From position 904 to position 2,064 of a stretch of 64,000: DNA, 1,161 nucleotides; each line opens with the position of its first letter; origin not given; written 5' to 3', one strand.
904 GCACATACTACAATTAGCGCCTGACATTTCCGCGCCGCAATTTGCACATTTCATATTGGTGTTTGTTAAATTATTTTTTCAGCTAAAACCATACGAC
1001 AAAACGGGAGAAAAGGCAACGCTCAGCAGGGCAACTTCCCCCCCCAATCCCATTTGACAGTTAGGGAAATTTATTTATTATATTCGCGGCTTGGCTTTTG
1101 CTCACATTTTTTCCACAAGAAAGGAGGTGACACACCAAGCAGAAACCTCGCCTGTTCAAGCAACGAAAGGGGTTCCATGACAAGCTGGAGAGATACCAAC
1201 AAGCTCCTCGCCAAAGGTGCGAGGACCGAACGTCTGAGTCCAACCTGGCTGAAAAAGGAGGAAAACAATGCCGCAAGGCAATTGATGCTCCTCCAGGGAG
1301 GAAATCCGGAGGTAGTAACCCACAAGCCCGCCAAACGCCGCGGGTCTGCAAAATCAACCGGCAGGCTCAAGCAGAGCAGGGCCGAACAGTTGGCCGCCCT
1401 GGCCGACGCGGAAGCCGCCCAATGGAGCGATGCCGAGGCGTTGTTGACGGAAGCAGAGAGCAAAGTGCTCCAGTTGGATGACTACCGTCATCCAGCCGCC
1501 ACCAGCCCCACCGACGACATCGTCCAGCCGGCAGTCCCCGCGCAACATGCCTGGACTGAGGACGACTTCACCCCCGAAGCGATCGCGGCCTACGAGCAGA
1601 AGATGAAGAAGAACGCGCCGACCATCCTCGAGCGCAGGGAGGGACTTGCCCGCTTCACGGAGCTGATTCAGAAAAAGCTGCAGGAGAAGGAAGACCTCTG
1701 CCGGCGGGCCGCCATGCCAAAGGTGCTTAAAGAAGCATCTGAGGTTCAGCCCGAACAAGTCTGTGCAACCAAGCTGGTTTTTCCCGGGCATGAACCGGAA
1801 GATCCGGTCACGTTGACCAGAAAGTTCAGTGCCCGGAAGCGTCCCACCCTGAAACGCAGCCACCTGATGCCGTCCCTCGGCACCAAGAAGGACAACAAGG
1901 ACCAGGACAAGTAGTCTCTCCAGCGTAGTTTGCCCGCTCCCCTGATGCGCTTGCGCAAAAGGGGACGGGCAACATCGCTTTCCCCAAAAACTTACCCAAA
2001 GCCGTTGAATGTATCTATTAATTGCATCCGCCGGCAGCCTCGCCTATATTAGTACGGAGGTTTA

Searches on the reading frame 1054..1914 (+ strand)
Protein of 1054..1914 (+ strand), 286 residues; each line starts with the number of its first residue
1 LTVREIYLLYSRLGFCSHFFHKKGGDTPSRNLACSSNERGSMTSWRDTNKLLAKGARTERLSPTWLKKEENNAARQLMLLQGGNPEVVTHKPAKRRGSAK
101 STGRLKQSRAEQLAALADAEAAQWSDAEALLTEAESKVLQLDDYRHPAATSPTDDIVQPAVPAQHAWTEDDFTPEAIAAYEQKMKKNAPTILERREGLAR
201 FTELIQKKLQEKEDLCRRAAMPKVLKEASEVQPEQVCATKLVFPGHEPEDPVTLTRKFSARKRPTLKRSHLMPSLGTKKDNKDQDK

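Call 8: search_protein_families(library=pfam, proteins=[window:1054-1914:+], max_evalue=0.1)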
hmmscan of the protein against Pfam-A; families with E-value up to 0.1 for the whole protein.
window:1054-1914:+ (286 aa): 0 families

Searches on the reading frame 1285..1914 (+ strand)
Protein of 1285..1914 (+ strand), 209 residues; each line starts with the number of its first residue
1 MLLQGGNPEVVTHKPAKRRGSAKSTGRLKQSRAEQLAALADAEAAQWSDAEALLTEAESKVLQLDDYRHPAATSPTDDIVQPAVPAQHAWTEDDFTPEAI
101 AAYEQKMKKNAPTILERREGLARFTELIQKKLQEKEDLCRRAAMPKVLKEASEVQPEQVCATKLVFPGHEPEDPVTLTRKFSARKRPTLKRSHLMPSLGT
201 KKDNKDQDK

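Call 92: search_protein_families(library=pfam, proteins=[window:1285-1914:+], max_evalue=0.001)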
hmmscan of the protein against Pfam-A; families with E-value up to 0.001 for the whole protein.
window:1285-1914:+ (209 aa): 0 families

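Call 93: find_related_loci(query=window:1285-1911:+, collection=metagenome_contigs, flank=4000)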
Query window:1285-1911:+ (209 aa) in metagenome_contigs; peptide patterns used: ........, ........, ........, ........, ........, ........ (x = any residue, [..] = any of these).
277 stretches matched a pattern, but none encodes a relative of the query by tblastn (E <= 1e-3).
